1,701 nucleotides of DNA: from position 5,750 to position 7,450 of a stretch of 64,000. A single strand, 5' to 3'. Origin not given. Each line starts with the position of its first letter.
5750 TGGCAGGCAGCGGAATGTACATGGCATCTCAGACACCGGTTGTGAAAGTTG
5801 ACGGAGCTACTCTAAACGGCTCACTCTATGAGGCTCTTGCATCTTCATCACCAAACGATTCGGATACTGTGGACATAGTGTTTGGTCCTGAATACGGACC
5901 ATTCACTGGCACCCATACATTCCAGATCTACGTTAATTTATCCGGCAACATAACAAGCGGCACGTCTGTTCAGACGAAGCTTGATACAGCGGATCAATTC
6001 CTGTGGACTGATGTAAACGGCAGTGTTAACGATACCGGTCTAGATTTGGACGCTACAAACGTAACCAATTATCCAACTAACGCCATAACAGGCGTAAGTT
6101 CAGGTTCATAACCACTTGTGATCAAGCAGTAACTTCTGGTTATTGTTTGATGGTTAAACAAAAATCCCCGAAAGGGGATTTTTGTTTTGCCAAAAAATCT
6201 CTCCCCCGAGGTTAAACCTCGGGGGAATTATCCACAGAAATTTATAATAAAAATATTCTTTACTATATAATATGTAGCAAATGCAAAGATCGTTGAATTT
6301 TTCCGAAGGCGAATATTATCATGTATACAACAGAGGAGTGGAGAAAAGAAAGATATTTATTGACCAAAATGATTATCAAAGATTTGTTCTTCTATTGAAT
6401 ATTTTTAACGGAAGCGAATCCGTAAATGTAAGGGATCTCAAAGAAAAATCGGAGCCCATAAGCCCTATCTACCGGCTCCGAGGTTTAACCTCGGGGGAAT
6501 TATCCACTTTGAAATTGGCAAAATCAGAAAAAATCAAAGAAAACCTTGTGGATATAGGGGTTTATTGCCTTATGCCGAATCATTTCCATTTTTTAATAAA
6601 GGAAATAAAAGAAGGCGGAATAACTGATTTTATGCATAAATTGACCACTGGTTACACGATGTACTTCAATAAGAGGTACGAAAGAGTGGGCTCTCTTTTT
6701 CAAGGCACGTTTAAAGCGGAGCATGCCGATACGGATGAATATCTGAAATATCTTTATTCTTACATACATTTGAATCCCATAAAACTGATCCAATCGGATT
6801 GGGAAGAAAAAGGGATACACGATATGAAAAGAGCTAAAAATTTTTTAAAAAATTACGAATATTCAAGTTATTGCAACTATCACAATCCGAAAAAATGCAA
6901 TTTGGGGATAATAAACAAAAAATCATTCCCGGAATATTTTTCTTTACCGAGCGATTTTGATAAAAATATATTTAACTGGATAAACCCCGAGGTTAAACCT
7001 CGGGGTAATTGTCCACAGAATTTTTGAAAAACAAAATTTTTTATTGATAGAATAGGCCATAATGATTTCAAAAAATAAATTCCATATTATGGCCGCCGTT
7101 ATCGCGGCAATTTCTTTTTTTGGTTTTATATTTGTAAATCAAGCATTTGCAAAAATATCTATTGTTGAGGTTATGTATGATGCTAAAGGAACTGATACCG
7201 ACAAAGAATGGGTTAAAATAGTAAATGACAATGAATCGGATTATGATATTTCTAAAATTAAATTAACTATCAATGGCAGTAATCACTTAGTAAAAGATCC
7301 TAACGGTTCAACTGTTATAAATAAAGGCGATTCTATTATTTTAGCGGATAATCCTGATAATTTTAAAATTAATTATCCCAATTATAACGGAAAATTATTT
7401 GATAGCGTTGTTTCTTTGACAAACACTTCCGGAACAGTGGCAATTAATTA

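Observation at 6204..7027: IS200/IS605-type element with a third, in-frame copy of its end hairpin inside the transposase gene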

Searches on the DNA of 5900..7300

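Call 72: search_rna_families(source=window, start=5900, end=7300, threshold=evalue, max_evalue=1)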
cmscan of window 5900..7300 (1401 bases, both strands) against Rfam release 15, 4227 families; matches with E-value up to 1: 10.
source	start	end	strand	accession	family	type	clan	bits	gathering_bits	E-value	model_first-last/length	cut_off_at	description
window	6147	6264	-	RF02502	Atu_C8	Gene; sRNA;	-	30.3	50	0.001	1-122/122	no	Rhizobiales sRNA Atu_C8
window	6156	6265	-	RF00514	His_leader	Cis-reg; leader;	-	25.3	49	0.14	1-126/126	no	Histidine operon leader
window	6151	6252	-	RF02076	STnc100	Gene; sRNA;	-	24.6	47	0.0064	1-206/206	no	Gammaproteobacterial sRNA STnc100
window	6140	6215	-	RF02621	BSnc120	Gene; sRNA;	-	24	114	0.011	1-88/88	no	Brucella sRNA 120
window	6156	6267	-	RF01859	Phe_leader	Cis-reg; leader;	-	22.3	55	0.65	1-125/125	no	Phenylalanine leader peptide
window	6875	7012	+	RF04178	BTnc005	Gene; sRNA;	-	20.1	174.8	0.066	1-205/205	no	Bacteroides sRNA BTnc005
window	6440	6570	+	RF00516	ylbH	Cis-reg; leader;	-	18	50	0.48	1-122/122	no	ylbH leader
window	6152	6262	-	RF02637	EF0408_EF0409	Gene; sRNA;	-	17.3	440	0.073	1-412/412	no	Enterococcus sRNA EF0408_EF0409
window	6198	6313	+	RF00114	S15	Cis-reg; leader;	CL00121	16.2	39.5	0.72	1-117/117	no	Ribosomal S15 leader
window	6202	6230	-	RF02456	Diantho_3_UTR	Cis-reg;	-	14.5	100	0.96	173-201/205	no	Dianthovirus RNA2 3'UTR stem loops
